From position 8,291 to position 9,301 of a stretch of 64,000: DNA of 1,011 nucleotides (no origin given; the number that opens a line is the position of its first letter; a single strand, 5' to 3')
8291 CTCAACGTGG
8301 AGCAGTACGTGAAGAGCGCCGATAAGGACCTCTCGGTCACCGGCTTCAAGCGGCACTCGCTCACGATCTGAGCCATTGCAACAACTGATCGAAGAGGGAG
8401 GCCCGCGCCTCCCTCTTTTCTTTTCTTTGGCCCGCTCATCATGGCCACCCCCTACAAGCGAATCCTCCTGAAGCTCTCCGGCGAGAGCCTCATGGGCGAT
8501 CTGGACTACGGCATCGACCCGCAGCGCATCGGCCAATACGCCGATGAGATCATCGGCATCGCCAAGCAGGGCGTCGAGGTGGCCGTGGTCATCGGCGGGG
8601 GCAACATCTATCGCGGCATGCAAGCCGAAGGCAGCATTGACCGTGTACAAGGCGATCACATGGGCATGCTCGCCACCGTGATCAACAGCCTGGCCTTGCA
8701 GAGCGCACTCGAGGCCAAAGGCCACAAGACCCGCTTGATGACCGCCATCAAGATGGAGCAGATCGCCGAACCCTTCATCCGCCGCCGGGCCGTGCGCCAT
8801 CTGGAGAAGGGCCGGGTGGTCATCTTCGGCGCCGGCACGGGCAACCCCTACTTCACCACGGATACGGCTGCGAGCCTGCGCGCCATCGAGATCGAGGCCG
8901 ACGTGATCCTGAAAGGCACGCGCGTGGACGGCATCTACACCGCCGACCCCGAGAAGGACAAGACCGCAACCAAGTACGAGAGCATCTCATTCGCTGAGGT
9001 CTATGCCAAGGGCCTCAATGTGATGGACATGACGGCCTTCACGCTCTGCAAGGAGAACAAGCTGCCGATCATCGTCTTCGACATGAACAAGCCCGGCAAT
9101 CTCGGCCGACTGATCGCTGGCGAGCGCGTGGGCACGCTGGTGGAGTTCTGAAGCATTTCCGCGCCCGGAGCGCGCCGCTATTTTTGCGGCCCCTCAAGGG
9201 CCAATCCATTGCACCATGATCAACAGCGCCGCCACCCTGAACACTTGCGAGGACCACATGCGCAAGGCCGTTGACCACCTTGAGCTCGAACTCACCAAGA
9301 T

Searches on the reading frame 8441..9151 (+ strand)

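Call 66: search_protein_families(library=pfam, proteins=[window:8441-9151:+], max_evalue=0.00001)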
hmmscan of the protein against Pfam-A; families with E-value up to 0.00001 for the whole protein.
window:8441-9151:+ (236 aa): 1 family
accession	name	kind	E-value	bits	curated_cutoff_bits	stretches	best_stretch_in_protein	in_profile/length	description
PF00696.33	AA_kinase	-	2e-33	116.5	24.9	1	6-214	1-234/234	Amino acid kinase family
